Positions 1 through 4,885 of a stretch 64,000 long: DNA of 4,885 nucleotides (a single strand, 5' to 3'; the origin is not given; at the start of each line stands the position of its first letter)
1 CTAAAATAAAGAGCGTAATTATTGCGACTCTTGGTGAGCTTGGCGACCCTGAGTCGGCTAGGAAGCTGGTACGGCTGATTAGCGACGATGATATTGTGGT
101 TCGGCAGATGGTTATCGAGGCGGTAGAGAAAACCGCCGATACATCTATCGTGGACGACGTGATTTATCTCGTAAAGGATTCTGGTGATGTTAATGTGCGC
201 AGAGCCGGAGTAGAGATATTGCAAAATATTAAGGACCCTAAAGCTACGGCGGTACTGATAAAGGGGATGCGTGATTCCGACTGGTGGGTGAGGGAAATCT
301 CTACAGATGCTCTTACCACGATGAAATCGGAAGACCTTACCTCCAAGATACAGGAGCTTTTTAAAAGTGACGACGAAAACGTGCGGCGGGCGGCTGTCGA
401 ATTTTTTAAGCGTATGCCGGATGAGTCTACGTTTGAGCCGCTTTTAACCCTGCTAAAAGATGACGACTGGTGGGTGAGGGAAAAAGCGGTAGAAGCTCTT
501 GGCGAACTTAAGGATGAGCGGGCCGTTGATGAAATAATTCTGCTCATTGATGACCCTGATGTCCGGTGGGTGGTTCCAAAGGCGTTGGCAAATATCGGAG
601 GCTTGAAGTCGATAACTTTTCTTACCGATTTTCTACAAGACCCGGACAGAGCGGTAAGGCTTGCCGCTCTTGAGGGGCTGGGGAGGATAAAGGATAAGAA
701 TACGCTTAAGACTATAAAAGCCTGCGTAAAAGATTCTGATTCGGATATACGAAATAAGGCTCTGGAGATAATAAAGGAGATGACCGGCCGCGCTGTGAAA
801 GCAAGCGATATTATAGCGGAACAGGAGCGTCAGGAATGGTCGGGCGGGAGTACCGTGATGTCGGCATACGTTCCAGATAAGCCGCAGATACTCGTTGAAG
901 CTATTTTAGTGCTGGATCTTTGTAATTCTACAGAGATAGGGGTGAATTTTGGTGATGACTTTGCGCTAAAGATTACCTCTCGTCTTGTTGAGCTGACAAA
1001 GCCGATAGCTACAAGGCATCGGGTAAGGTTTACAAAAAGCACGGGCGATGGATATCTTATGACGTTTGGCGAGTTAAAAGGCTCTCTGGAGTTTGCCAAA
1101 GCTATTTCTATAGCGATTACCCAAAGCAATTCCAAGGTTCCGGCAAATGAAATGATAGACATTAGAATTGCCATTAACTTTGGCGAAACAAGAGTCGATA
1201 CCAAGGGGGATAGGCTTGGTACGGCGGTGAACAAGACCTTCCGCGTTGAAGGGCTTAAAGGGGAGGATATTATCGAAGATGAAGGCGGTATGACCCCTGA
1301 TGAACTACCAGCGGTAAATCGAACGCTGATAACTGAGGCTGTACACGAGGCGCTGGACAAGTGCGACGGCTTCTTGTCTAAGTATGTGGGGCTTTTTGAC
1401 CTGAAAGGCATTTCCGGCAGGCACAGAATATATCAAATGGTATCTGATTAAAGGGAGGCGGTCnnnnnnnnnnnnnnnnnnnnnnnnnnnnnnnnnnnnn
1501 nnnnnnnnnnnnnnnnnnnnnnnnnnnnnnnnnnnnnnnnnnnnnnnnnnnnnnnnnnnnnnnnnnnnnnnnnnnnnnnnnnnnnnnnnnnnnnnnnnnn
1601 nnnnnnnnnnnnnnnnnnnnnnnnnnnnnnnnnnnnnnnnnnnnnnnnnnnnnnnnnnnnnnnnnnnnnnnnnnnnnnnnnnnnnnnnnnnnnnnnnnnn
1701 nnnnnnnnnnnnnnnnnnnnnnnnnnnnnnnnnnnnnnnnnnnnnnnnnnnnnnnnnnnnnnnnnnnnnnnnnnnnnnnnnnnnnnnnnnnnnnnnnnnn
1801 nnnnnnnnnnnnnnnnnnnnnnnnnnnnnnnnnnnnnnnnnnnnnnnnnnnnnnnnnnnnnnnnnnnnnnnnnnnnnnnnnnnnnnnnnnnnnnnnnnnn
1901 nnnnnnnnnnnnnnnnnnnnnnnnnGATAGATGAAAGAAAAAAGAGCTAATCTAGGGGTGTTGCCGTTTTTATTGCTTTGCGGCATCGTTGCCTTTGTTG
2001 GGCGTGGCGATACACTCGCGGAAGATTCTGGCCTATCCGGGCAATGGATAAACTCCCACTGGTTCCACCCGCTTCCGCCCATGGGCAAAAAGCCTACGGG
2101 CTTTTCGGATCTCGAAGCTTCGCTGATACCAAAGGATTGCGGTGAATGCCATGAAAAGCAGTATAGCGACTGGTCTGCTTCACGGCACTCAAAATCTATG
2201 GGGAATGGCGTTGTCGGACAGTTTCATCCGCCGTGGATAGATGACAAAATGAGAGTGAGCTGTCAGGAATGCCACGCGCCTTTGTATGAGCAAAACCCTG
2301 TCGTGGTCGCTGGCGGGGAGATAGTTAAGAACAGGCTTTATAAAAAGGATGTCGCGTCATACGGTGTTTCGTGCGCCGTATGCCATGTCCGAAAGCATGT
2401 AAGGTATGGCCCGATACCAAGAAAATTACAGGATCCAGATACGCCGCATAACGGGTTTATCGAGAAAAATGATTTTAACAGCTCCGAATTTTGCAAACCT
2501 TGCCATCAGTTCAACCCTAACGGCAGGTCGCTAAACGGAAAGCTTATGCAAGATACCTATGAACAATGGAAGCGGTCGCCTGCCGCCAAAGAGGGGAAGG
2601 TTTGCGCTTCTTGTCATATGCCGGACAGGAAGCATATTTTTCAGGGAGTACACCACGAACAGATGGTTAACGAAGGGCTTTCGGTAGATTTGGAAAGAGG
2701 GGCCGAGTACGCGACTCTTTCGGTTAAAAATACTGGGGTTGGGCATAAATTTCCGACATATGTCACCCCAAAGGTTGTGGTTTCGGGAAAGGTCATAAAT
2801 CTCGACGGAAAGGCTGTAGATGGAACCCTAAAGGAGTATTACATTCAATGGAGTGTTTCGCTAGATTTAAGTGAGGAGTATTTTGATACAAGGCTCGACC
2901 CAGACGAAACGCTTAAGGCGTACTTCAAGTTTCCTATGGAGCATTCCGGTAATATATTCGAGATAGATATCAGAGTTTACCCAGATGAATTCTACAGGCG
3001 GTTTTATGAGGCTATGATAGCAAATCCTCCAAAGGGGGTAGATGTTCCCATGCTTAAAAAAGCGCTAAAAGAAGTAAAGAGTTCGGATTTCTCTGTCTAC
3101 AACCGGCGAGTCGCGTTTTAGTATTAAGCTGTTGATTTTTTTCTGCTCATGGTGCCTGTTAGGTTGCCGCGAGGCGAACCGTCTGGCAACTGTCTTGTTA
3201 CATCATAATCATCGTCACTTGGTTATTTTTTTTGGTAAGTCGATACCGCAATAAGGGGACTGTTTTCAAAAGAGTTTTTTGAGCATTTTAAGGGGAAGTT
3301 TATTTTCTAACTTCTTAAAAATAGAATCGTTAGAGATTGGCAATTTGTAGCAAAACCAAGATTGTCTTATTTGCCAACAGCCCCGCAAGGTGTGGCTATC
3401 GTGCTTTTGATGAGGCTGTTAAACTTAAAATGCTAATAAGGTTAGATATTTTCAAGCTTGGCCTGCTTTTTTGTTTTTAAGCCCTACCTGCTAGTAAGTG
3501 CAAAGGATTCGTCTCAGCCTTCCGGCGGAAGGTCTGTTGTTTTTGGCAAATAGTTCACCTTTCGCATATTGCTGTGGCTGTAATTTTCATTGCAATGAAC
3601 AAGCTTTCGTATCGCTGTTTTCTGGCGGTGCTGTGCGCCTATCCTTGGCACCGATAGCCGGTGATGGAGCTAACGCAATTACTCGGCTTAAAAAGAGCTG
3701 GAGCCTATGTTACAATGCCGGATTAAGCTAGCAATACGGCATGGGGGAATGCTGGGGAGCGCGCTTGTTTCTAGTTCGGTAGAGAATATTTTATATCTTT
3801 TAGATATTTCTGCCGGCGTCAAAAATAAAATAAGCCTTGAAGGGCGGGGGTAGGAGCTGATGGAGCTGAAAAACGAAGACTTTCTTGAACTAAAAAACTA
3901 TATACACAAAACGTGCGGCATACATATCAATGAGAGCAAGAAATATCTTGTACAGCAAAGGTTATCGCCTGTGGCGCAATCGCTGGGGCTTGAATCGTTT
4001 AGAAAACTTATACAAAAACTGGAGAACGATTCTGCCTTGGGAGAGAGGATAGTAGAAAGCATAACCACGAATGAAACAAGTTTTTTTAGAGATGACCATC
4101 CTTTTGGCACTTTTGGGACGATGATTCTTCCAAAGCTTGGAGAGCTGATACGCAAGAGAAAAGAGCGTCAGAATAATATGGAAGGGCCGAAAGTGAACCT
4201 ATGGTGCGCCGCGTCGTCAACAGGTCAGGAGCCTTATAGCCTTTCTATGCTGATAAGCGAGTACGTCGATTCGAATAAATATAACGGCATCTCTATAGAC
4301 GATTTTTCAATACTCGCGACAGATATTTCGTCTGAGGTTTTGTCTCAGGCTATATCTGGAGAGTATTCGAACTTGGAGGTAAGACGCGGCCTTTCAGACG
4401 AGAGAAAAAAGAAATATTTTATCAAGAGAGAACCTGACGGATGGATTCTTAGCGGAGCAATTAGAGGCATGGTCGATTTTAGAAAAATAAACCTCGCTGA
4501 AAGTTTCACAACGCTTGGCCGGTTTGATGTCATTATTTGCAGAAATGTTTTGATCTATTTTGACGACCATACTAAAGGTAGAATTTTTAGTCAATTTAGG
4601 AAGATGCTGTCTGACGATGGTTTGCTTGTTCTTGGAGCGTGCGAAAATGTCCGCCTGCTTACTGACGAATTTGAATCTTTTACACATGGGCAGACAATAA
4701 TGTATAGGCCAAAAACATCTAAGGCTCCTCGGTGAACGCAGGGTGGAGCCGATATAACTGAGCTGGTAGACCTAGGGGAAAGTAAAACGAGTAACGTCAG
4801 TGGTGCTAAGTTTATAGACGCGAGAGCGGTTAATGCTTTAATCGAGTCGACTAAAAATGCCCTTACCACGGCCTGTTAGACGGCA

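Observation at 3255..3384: Roughly 130-nt conserved intergenic element, copy A (candidate novel structured sRNA or MITE)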

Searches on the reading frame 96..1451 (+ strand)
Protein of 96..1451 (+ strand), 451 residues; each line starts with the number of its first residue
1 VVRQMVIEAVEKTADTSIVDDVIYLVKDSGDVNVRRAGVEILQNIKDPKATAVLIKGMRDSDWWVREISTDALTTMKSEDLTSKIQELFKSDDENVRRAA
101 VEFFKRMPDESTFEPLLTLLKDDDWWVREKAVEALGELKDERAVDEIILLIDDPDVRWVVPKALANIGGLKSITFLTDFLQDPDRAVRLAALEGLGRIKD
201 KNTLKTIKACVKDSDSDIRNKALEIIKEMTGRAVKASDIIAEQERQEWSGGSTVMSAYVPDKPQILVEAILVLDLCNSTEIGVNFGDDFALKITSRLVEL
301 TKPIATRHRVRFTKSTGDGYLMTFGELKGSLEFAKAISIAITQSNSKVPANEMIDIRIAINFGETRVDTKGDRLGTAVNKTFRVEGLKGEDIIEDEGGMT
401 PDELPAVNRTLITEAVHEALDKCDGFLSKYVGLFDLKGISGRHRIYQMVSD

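Call 16: search_protein_families(library=pfam, proteins=[window:96-1451:+], max_evalue=0.01)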
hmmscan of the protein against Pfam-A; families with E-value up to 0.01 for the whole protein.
window:96-1451:+ (451 aa): 14 families
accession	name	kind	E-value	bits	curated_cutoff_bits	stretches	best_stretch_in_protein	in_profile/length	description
PF13646.12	HEAT_2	-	9.8e-46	154.4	27.7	4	85-157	5-77/88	HEAT repeats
PF02985.28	HEAT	-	1.3e-22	78.2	23.5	1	114-138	3-27/31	HEAT repeat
PF03130.22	HEAT_PBS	-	8.4e-18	63.3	20.9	1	127-153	1-27/27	PBS lyase HEAT-like repeat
PF01602.26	Adaptin_N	-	6.7e-09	35.3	37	1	172-229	266-329/524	Adaptin N terminal region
PF13513.12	HEAT_EZ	-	1.3e-06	29.2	27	0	173-198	30-55/55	HEAT-like repeat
PF12717.13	Cnd1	-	4.8e-06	27.2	26.4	0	174-232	24-88/162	non-SMC mitotic condensation complex subunit 1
PF11838.14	ERAP1_C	-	5.5e-06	26.5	38.2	1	153-226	165-238/318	ERAP1-like C-terminal domain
PF18991.6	DUF5724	-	1.1e-05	24.2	25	1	5-144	418-557/1214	Family of unknown function (DUF5724)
PF20168.4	PDS5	-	6.9e-05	21.3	27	0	176-312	326-465/1053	Sister chromatid cohesion protein PDS5 protein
PF25786.1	HEAT_GCN1_C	-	0.00015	22.2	27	0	176-230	32-95/151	GCN1-like, C-terminal HEAT repeats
PF08713.17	DNA_alkylation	-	0.00022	21.4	21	0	18-122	51-166/213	DNA alkylation repair enzyme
PF24714.1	TOR1L1_N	-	0.0008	19.3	43.3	0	49-84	82-117/281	TORTIFOLIA1 N-terminal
PF21581.3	SCD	-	0.0022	18.7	27.5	0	175-204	34-63/75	Stromalin conservative domain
PF24993.1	GNC1_N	-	0.0082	16.4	26.3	0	201-235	78-112/134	Stalled ribosome sensor GCN1 N-terminal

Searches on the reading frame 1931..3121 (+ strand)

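Call 16: search_protein_families(library=pfam, proteins=[window:1931-3121:+], max_evalue=0.01)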
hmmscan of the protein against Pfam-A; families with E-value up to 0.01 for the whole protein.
window:1931-3121:+ (396 aa): 4 families
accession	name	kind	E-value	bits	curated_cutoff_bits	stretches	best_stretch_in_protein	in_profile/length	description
PF22113.1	Mtrc-MtrF_II-IV_dom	-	1.2e-09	38.3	30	2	145-241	81-175/176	Outer membrane cytochrome MtrC/MtrF-like, domains II/IV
PF13435.11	Cytochrome_C554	-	4.3e-07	31.2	20.8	1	70-152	2-83/84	Cytochrome c554 and c-prime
PF14522.11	Cytochrome_C7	-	8e-06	26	24.8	0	108-193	13-67/67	Cytochrome c7 and related cytochrome c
PF09699.15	Paired_CXXCH_1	-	0.0011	19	20.6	0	188-233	9-40/41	Doubled CXXCH motif (Paired_CXXCH_1)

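Call 69: search_protein_families(library=ncbifam, proteins=[window:1931-3121:+], max_evalue=0.001)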
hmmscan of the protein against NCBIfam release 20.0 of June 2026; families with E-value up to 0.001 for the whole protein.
window:1931-3121:+ (396 aa): 4 families
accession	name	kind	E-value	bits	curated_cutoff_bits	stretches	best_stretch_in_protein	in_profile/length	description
NF040886.1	cyt_C_like_Sec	equivalog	6e-15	54.7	250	1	67-296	45-311/423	multiheme c-type cytochrome (seleno)protein ExtKL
NF041198.1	UshA_like_PCGU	equivalog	6e-05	21.8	275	1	68-153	409-480/519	UshA-like (seleno)protein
TIGR03508.1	decahem_SO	subfamily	0.00021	20.9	192.2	0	148-244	5-92/258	DmsE family decaheme c-type cytochrome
TIGR03153.1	cytochr_NrfH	equivalog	0.00034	20.7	134.2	0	67-118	28-62/138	cytochrome c nitrite reductase small subunit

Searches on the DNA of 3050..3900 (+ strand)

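Call 8: search_rna_families(source=window, start=3050, end=3900, threshold=evalue, max_evalue=10)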
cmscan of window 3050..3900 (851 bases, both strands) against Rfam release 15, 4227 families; matches with E-value up to 10: 2.
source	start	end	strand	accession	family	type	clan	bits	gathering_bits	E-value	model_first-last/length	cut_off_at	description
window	3708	3836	+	RF02535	ODC_IRES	Cis-reg; IRES;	-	19.9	44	1.8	1-142/142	no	ODC internal ribosome entry site (IRES)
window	3608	3640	+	RF01687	Acido-Lenti-1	Gene; sRNA;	-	13.4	37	3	1-46/46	no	Acido-Lenti-1 RNA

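Call 34: search_dna_similar(query=window:3240-3400:+, collection=plasmids, mode=distant, max_evalue=1, max_rows=15)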
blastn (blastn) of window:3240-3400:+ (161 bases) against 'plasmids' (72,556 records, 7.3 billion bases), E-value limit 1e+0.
Records with a match: 1; places in all: 1; records where one place covers at least 80% of the query: 0.
Best place of each record, by identity: 90-95% 1.
By first word of the organism name: Sodalis 1.
By predicted mobility (MOB-suite, as given by PLSDB): non-mobilizable 1.
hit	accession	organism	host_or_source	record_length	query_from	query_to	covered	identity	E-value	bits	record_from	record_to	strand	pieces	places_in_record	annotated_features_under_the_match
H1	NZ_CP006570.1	Sodalis praecaptivus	-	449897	27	53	17%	92.6%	4e-1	41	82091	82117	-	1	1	alpha/beta hydrolase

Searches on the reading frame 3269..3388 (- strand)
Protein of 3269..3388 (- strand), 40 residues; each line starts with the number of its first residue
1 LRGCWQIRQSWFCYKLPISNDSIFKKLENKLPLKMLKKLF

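Call 56: find_homologous_proteins(query=A4, max_evalue=10)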
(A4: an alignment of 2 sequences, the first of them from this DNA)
Query A4 (2 sequences) (40 aa, profile of the alignment): 1 proteins with E <= 10 among 4 candidates.
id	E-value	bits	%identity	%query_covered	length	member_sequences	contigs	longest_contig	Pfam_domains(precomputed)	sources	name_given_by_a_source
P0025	2.0e-10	58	69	98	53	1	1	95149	-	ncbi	-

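Call 58: find_encoding_contigs(protein=P0025, flank=10000, max_places=6)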
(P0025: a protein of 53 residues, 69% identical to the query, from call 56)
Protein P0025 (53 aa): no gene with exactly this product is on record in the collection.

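Call 63: search_protein_representatives(alignment_id=A5)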
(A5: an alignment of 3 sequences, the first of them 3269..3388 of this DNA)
Query: 3 sequences, 45 profile positions. Proteins with E-value up to 0.001 (for the whole library): 2; up to 1e-10: 1; up to 1e-30: 0. The best 2 are listed.
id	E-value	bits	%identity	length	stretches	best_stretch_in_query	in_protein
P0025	9.5e-25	102.2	-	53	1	1-45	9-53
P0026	8.0e-04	35.2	-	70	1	1-41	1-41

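Call 65: find_encoding_contigs(protein=P0026, flank=10000, max_places=6)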
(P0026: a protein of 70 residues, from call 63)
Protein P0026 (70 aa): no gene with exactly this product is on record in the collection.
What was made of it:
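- The other two are inferred from protein sequences, and their contigs could not be fetched (calls 58, 65).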

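Call 66: list_cluster_members(proteins=[P0025, P0026])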
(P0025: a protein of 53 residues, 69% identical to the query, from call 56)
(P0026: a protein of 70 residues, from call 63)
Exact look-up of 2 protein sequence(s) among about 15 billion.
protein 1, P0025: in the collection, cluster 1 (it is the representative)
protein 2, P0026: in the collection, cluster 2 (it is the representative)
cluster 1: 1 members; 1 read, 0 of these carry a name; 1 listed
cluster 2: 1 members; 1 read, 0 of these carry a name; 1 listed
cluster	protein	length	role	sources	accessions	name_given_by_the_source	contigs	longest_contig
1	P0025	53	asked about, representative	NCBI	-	-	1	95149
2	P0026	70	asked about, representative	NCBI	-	-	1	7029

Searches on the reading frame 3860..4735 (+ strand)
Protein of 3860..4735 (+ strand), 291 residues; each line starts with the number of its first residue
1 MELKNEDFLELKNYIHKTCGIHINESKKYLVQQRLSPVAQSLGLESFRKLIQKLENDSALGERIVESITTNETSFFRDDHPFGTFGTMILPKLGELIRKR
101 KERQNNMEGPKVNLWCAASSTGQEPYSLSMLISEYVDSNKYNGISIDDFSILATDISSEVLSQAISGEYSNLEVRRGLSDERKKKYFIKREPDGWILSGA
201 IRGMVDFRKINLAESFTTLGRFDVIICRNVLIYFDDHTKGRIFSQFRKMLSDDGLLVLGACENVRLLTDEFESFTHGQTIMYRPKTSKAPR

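Call 16: search_protein_families(library=pfam, proteins=[window:3860-4735:+], max_evalue=0.01)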
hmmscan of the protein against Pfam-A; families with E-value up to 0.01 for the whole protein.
window:3860-4735:+ (291 aa): 4 families
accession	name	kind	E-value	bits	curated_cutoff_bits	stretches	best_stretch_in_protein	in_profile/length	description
PF01739.24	CheR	-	3.8e-50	170.5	27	1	71-274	1-189/195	CheR methyltransferase, SAM binding domain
PF03705.20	CheR_N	-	3.5e-12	46.3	27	1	6-57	1-52/53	CheR methyltransferase, all-alpha domain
PF08242.18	Methyltransf_12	-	5.8e-05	24.2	30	1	205-256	51-98/98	Methyltransferase domain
PF13489.12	Methyltransf_23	-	0.0013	18.9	27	1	218-258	78-116/164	Methyltransferase domain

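Call 17: find_encoding_contigs(protein=window:3860-4735:+, flank=10000, max_places=6)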
Protein window:3860-4735:+ (291 aa): no gene with exactly this product is on record in the collection.

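Call 69: search_protein_families(library=ncbifam, proteins=[window:3860-4735:+], max_evalue=0.001)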
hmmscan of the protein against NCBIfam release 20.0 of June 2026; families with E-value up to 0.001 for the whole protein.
window:3860-4735:+ (291 aa): 1 family
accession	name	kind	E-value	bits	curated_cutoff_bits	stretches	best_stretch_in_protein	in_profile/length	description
NF007902.0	PRK10611.1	equivalog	2.2e-43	148.5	435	1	3-280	22-280/287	protein-glutamate O-methyltransferase CheR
